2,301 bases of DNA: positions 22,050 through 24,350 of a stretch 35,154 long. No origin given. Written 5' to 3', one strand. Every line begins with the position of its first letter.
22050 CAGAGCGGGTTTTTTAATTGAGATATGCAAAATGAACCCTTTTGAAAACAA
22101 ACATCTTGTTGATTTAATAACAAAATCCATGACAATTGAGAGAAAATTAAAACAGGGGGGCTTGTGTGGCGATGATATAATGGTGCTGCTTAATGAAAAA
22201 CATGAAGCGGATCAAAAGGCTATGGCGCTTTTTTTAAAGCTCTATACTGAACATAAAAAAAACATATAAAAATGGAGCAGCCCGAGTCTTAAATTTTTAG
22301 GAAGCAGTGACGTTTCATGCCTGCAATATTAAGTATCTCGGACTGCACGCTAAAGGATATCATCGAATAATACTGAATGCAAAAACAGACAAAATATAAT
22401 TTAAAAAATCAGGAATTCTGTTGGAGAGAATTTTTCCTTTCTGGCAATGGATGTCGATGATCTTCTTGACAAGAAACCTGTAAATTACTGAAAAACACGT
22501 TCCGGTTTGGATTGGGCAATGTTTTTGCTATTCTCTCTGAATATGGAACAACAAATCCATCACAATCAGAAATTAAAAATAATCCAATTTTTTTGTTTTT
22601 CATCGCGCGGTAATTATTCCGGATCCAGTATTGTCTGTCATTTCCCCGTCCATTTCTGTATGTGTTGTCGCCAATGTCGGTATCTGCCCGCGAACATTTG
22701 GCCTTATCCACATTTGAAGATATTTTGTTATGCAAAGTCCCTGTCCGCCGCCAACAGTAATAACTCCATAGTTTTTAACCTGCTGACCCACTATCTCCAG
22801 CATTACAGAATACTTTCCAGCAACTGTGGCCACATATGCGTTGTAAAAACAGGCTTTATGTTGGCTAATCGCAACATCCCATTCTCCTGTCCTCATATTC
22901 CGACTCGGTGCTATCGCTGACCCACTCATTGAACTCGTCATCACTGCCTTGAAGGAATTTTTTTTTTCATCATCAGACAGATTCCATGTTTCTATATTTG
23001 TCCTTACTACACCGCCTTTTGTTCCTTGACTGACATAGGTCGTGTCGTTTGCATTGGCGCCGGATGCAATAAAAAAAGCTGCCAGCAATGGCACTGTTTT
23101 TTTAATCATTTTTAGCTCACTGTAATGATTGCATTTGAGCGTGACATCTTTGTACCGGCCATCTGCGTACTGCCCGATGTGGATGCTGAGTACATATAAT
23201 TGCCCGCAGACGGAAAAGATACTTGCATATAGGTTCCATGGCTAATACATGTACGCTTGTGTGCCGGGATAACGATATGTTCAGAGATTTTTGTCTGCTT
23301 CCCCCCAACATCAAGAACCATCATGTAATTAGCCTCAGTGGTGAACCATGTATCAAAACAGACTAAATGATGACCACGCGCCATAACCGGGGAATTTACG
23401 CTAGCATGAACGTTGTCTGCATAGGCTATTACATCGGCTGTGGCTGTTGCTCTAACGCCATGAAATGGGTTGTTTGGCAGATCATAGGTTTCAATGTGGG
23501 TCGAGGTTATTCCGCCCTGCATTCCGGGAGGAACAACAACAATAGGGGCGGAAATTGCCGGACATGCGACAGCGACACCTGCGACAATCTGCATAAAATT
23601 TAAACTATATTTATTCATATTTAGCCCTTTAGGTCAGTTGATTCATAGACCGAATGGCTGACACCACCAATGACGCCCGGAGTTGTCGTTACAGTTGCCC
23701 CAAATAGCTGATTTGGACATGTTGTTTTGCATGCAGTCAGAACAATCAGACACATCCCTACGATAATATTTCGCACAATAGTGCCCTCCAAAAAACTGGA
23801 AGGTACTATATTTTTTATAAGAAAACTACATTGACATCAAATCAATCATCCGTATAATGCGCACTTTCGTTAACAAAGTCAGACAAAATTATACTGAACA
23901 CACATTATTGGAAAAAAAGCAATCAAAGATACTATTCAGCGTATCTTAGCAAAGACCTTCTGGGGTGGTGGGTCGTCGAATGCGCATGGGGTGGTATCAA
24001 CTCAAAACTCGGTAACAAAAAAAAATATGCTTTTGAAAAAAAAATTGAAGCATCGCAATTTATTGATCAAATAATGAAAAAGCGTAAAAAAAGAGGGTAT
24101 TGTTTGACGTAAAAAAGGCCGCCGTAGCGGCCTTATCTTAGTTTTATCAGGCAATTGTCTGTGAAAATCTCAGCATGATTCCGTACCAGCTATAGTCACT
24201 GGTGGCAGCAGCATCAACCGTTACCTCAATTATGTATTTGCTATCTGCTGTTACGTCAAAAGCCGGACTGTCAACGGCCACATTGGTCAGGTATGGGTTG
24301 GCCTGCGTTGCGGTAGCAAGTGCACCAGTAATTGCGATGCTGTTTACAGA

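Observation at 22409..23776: Coupled lipoprotein + two paralogous secreted proteins + 64-aa ORF: an envelope-directed accessory operon of unknown family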

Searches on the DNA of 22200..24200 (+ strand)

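Call 4: search_dna_similar(query=window:22300-24200:+, collection=phages, mode=near)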
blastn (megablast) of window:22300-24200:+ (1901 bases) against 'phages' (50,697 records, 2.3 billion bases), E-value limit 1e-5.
No match.

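Call 79: search_rna_families(source=window, start=22200, end=24200, threshold=evalue, max_evalue=1)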
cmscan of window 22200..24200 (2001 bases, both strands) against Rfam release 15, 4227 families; matches with E-value up to 1: 3.
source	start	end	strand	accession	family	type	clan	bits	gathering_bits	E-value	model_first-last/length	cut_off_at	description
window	24104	24144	+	RF02066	STnc320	Gene; sRNA;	-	21.6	50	0.46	1-55/55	no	Salmonella enterica sRNA STnc320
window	22251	22347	-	RF01581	RUF6-5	Gene; sRNA;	-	21.1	70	0.43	1-156/156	no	Plasmodium RNA of unknown function RUF6-5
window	22467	22649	-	RF01471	rliB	Gene; sRNA;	-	17.9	40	0.99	1-360/360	no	Listeria sRNA rliB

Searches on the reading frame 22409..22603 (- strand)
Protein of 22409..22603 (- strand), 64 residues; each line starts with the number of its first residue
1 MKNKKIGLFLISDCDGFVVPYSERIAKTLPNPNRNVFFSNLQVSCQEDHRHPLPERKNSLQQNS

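Call 5: search_protein_families(library=pfam, proteins=[window:22409-22603:-], max_evalue=1)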
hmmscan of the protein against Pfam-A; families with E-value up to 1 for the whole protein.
window:22409-22603:- (64 aa): 0 families

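Call 6: search_protein_families(library=phrogs, proteins=[window:22409-22603:-], max_evalue=1)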
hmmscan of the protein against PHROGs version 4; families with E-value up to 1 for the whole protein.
window:22409-22603:- (64 aa): 1 family
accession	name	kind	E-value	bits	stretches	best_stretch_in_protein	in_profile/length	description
phrog_1344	-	unknown function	0.3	12.1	1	3-47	33-75/79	-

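Call 48: search_protein_families(library=padloc, proteins=[window:22409-22603:-], max_evalue=1)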
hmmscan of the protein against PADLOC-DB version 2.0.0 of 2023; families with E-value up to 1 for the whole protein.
window:22409-22603:- (64 aa): 0 families

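Call 49: search_protein_families(library=ncbifam, proteins=[window:22409-22603:-], max_evalue=1)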
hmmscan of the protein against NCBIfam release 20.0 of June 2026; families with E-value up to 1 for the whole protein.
window:22409-22603:- (64 aa): 0 families
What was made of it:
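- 22409..22603 (-): 64-aa ORF that overlaps the stop of B (ATGA). It is probably not a gene, or is private to this phage, and is not part of the conserved module. No family hits (calls 5, 6, 48, 49).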
